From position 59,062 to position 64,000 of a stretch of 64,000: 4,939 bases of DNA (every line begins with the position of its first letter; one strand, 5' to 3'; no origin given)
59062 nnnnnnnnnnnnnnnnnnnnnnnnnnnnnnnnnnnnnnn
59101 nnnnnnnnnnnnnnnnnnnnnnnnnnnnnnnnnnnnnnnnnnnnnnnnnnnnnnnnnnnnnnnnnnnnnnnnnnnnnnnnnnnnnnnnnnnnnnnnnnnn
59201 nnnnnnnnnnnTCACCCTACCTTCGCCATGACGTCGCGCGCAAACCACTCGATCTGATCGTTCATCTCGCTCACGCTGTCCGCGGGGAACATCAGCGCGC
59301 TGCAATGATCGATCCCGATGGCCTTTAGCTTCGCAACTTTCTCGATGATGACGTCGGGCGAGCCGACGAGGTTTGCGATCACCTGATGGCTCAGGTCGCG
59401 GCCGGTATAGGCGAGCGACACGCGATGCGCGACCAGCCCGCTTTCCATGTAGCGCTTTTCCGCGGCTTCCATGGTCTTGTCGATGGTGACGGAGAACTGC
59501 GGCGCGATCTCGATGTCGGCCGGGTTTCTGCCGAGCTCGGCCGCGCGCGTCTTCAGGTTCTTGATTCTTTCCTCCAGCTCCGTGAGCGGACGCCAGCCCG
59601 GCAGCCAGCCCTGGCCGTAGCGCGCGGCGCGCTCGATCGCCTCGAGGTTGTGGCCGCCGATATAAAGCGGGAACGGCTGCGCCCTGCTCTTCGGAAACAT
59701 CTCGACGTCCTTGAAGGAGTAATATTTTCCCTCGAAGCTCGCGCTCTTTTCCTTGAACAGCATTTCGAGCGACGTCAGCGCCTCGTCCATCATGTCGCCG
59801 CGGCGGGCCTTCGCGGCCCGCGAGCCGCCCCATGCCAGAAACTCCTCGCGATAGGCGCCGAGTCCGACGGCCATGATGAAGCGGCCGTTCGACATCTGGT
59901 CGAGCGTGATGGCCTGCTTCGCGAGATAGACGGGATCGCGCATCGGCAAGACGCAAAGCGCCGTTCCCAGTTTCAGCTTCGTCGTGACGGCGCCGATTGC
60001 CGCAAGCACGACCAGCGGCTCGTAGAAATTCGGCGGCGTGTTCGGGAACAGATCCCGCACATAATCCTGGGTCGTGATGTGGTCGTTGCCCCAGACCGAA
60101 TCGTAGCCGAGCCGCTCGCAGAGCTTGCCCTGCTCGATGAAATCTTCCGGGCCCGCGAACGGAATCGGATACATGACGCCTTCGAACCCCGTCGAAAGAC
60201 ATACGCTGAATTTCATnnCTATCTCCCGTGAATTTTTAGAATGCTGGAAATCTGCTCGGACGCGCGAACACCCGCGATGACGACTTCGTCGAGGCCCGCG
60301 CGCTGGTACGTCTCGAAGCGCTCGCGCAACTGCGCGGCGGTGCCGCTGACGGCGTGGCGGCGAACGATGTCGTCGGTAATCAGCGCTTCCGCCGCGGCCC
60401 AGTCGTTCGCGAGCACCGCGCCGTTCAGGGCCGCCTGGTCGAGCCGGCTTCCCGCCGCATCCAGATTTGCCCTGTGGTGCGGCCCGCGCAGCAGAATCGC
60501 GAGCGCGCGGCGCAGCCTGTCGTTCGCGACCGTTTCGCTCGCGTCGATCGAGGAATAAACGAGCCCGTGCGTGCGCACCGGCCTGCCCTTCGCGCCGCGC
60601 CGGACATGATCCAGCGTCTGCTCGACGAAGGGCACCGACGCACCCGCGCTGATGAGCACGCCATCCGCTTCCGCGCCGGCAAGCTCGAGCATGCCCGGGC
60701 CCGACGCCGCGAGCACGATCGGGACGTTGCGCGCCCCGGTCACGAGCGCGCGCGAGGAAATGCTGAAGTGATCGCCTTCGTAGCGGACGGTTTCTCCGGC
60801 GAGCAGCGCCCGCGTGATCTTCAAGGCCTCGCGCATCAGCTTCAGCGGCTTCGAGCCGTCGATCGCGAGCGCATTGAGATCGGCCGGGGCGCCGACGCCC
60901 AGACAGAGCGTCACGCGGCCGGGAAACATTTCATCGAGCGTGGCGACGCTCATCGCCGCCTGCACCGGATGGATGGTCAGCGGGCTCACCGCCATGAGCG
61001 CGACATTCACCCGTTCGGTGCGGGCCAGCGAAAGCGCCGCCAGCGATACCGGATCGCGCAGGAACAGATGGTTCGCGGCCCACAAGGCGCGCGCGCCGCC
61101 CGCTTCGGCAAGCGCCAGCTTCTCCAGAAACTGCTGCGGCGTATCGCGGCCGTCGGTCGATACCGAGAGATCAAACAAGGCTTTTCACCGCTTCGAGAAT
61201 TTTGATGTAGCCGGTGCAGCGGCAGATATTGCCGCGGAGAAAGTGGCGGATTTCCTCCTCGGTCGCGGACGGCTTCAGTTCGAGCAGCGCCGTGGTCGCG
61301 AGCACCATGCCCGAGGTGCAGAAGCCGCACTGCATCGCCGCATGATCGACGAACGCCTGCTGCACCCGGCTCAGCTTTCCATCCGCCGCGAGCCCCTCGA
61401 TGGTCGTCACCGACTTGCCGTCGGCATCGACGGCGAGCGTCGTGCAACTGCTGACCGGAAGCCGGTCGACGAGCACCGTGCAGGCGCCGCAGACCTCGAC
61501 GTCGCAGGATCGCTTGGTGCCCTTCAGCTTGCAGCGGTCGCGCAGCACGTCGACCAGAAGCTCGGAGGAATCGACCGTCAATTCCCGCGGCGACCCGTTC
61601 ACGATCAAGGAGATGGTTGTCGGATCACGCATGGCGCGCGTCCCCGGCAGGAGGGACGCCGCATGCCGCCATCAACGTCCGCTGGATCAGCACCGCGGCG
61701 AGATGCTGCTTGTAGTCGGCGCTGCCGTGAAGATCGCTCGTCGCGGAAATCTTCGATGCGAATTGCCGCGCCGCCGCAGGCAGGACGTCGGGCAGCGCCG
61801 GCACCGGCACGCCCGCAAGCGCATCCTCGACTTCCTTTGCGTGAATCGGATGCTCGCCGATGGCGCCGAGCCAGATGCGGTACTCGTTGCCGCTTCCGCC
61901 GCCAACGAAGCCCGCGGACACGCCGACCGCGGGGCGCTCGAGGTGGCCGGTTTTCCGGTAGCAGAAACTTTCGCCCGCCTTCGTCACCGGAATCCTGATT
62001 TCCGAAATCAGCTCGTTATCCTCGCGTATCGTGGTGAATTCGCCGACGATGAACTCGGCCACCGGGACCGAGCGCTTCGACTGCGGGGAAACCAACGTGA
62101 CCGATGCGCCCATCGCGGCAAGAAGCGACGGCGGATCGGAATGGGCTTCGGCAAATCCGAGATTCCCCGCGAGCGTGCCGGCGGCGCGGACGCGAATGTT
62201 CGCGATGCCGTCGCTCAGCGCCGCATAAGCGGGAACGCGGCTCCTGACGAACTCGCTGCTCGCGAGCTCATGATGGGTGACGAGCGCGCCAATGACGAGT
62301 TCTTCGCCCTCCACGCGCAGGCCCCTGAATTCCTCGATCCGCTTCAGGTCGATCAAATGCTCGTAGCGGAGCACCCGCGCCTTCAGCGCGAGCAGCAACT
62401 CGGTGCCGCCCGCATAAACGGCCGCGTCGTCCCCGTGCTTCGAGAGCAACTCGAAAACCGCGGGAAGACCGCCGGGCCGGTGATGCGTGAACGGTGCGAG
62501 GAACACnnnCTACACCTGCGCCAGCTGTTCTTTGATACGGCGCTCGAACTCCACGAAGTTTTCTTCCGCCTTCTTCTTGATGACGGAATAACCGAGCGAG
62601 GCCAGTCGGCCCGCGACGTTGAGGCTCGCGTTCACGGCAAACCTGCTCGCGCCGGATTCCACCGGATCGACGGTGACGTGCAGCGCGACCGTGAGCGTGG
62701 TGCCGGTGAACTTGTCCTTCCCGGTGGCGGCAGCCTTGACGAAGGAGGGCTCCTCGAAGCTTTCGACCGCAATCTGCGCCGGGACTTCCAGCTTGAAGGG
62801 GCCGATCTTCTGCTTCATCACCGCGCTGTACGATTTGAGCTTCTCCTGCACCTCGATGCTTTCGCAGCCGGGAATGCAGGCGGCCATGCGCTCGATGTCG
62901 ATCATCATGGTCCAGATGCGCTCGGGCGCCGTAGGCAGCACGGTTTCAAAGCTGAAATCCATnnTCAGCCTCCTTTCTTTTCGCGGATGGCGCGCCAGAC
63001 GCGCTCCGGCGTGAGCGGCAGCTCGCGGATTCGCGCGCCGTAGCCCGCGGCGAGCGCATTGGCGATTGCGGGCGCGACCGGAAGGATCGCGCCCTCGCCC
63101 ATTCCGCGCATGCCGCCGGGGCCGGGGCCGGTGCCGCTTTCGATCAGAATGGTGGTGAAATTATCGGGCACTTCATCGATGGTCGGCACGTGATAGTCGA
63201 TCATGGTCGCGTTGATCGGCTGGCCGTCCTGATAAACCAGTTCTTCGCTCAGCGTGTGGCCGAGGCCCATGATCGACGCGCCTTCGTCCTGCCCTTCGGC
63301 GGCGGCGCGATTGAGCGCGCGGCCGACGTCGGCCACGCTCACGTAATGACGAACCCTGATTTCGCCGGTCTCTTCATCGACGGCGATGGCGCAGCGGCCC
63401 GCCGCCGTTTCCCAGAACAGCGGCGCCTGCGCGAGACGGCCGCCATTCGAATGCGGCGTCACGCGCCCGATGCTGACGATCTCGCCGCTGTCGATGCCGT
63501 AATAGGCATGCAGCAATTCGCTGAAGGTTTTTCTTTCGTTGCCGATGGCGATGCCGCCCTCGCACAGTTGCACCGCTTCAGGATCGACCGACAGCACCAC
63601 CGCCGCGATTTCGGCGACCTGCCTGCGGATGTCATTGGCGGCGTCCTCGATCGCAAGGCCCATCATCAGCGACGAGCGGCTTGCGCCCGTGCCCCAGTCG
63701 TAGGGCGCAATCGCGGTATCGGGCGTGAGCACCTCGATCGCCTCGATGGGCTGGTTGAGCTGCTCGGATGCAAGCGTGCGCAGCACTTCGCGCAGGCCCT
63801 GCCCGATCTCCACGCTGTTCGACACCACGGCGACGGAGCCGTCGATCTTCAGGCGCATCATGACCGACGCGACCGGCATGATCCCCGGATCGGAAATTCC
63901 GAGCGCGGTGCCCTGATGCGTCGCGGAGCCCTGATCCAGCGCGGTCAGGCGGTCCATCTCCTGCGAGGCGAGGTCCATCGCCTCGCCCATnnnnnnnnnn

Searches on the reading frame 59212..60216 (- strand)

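Call 15: search_protein_families(library=pfam, proteins=[window:59212-60216:-], max_evalue=0.001)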
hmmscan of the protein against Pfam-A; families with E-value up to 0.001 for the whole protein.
window:59212-60216:- (334 aa): 1 family
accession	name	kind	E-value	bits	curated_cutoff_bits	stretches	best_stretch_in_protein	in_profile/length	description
PF00296.26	Bac_luciferase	-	2.8e-57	194.9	27.9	1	1-304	1-314/314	Luciferase-like monooxygenase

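Call 55: search_protein_families(library=ncbifam, proteins=[window:59212-60216:-], max_evalue=1e-10)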
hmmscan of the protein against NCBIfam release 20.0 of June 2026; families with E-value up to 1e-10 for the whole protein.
window:59212-60216:- (334 aa): 24 families
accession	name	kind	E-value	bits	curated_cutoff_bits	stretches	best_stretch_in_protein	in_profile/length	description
TIGR03619.1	F420_Rv2161c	subfamily_domain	8.2e-58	195.9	166.9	1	30-253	4-233/247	TIGR03619 family F420-dependent LLM class oxidoreductase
TIGR03560.1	F420_Rv1855c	subfamily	1.7e-32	113.1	231.4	1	25-236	14-223/227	TIGR03560 family F420-dependent LLM class oxidoreductase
TIGR03571.1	lucif_BA3436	subfamily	1.9e-29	102.9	303.9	1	29-232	36-232/304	TIGR03571 family LLM class oxidoreductase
TIGR03854.1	F420_MSMEG_3544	hypoth_equivalog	5.6e-25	88.2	295.6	1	65-233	41-206/290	TIGR03854 family LLM class F420-dependent oxidoreductase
TIGR04021.1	LLM_DMSO2_sfnG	equivalog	1.3e-22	80.7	382.95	1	65-253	61-247/350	dimethylsulfone monooxygenase SfnG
TIGR03621.1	F420_MSMEG_2516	subfamily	3.7e-22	78.8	213.15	1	24-199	14-168/295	TIGR03621 family F420-dependent LLM class oxidoreductase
TIGR03858.1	LLM_2I7G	subfamily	1.7e-19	70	462.25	1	66-332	57-335/337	Atu2307/SP_0267 family LLM class monooxygenase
TIGR03557.1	F420_G6P_family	subfamily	9.5e-19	67.7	210.4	1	21-205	10-186/316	TIGR03557 family F420-dependent LLM class oxidoreductase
TIGR03856.1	F420_MSMEG_2906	subfamily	2e-18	66.8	243.7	1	31-262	23-225/249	LLM class F420-dependent oxidoreductase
NF002619.0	PRK02271.1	equivalog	5.7e-18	65.3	276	1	25-254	15-224/329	5,10-methylenetetrahydromethanopterin reductase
TIGR03565.1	alk_sulf_monoox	equivalog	8.1e-18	64.6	518.2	1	65-231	53-218/346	FMNH2-dependent alkanesulfonate monooxygenase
TIGR04020.1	seco_metab_LLM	subfamily_domain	1e-17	64.3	244.45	1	64-252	50-238/341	MupA/Atu3671 family FMN-dependent luciferase-like monooxygenase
TIGR04027.1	LLM_KPN_01858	hypoth_equivalog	4.5e-17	62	412.9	1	28-205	24-182/326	putative FMN-dependent luciferase-like monooxygenase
NF052254.1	luciferase_Alph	exception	4.6e-17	62.2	600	1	25-253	23-239/354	luciferase subunit alpha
TIGR03555.1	F420_mer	equivalog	5.4e-17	62.2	348.7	1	27-254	15-223/325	5,10-methylenetetrahydromethanopterin reductase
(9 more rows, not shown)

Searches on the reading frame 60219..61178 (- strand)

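Call 15: search_protein_families(library=pfam, proteins=[window:60219-61178:-], max_evalue=0.001)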
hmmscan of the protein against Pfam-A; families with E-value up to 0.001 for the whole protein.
window:60219-61178:- (319 aa): 1 family
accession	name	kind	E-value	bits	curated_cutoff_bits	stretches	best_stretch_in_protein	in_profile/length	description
PF00296.26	Bac_luciferase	-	3.5e-53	181.4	27.9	1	12-297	20-313/314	Luciferase-like monooxygenase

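Call 55: search_protein_families(library=ncbifam, proteins=[window:60219-61178:-], max_evalue=1e-10)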
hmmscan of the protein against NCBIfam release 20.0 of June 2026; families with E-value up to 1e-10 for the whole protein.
window:60219-61178:- (319 aa): 19 families
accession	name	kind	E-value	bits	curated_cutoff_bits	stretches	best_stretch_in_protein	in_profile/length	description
NF002619.0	PRK02271.1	equivalog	2.3e-40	138.9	276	1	15-303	14-307/329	5,10-methylenetetrahydromethanopterin reductase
TIGR03555.1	F420_mer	equivalog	8.2e-35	120.7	348.7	1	16-303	13-306/325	5,10-methylenetetrahydromethanopterin reductase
TIGR04024.1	F420_NP1902A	hypoth_equivalog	1e-27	96.8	345.4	1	3-308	3-317/330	TIGR04024 family LLM class F420-dependent oxidoreductase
TIGR03841.1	F420_Rv3093c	subfamily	2.7e-26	92.7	213.65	1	16-302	11-295/298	LLM class F420-dependent oxidoreductase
TIGR03857.1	F420_MSMEG_2249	hypoth_equivalog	1.9e-22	79.9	218.4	1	10-199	10-201/329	TIGR03857 family LLM class F420-dependent oxidoreductase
TIGR03564.1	F420_MSMEG_4879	subfamily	9.1e-22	77.9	234.25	1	19-243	3-232/265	TIGR03564 family F420-dependent LLM class oxidoreductase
TIGR03557.1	F420_G6P_family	subfamily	2.5e-19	69.6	210.4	1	46-304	53-295/316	TIGR03557 family F420-dependent LLM class oxidoreductase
TIGR03842.1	F420_CPS_4043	hypoth_equivalog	3.4e-19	69.1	295.45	1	10-197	8-189/329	TIGR03842 family LLM class F420-dependent oxidoreductase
TIGR03619.1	F420_Rv2161c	subfamily_domain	1.8e-18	67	166.9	1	39-300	42-244/247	TIGR03619 family F420-dependent LLM class oxidoreductase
TIGR03617.1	F420_MSMEG_2256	subfamily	1e-17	64.1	278.15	1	25-301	5-298/318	TIGR03617 family F420-dependent LLM class oxidoreductase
TIGR03559.1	F420_Rv3520c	subfamily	1.9e-17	63.3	335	1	12-301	10-324/325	LLM class F420-dependent oxidoreductase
TIGR03885.1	flavin_revert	hypoth_equivalog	9.3e-15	54.6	398.7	1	50-304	56-296/315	TIGR03885 family FMN-dependent LLM class oxidoreductase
TIGR03621.1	F420_MSMEG_2516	subfamily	5.8e-14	51.9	213.15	1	4-179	3-178/295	TIGR03621 family F420-dependent LLM class oxidoreductase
TIGR03854.1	F420_MSMEG_3544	hypoth_equivalog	6e-14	52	295.6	1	13-178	11-181/290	TIGR03854 family LLM class F420-dependent oxidoreductase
TIGR03554.1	F420_G6P_DH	equivalog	2.1e-13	50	420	1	46-197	53-214/331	glucose-6-phosphate dehydrogenase (coenzyme-F420)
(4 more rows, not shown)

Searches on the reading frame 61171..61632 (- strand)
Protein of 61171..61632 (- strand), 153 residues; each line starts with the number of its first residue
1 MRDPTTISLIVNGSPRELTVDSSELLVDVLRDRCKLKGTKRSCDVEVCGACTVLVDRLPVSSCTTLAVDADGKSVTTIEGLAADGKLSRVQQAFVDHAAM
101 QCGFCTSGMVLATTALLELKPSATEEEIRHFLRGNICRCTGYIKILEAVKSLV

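Call 15: search_protein_families(library=pfam, proteins=[window:61171-61632:-], max_evalue=0.001)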
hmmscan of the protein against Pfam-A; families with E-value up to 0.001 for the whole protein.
window:61171-61632:- (153 aa): 4 families
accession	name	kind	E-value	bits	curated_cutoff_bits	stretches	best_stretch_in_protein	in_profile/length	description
PF01799.25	Fer2_2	-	1.4e-30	105.7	30.3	1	77-150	1-75/75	[2Fe-2S] binding domain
PF00111.32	Fer2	-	1.4e-06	28.6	21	1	10-63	2-55/77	2Fe-2S iron-sulfur cluster binding domain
PF13085.11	Fer2_3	-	5.1e-05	23.7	27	1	40-81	49-89/107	2Fe-2S iron-sulfur cluster binding domain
PF14272.11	Gly_rich_SFCGS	-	0.00028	21.3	27.3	1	53-115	4-64/114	Glycine-rich SFCGS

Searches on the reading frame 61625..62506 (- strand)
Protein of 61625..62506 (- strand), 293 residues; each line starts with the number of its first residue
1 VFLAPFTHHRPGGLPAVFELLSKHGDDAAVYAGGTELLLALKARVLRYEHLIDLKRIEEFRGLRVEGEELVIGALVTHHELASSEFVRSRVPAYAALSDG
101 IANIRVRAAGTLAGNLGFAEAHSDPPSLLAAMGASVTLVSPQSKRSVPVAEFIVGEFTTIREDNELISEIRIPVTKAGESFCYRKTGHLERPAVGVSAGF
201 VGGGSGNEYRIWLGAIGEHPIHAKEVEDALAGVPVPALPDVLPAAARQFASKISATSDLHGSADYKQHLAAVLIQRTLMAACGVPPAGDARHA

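Call 16: search_protein_families(library=pfam, proteins=[window:61625-62506:-], max_evalue=0.001)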
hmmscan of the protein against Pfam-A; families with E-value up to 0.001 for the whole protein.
window:61625-62506:- (293 aa): 2 families
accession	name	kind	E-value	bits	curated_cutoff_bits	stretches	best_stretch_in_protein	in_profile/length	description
PF00941.27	FAD_binding_5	-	6.8e-42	143.6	27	1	6-174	3-169/170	FAD binding domain in molybdopterin dehydrogenase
PF03450.22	CO_deh_flav_C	-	1.6e-13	51.1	25.5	1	194-279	18-100/102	CO dehydrogenase flavoprotein C-terminal domain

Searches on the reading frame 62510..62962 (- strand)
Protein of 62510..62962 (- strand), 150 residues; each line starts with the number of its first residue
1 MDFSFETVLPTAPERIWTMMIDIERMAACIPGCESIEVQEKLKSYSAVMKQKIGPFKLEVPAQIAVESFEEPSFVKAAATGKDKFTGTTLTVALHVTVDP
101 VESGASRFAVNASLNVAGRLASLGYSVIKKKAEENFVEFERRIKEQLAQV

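Call 16: search_protein_families(library=pfam, proteins=[window:62510-62962:-], max_evalue=0.001)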
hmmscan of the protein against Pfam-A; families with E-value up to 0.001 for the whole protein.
window:62510-62962:- (150 aa): 2 families
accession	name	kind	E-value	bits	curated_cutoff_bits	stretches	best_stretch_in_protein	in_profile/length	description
PF06240.19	COXG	-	3.3e-20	72.7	22.2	1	12-147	8-139/140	Carbon monoxide dehydrogenase subunit G (CoxG)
PF03364.25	Polyketide_cyc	-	0.00055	20.6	23.4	0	11-99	3-100/126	Polyketide cyclase / dehydrase and lipid transport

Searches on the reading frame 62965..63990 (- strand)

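Call 16: search_protein_families(library=pfam, proteins=[window:62965-63990:-], max_evalue=0.001)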
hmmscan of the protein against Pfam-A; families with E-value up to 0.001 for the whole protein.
window:62965-63990:- (341 aa): 1 family
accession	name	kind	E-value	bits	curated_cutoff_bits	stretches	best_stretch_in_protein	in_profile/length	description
PF20256.3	MoCoBD_2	-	3.2e-59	201.2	27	1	36-275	43-283/283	Molybdopterin cofactor-binding domain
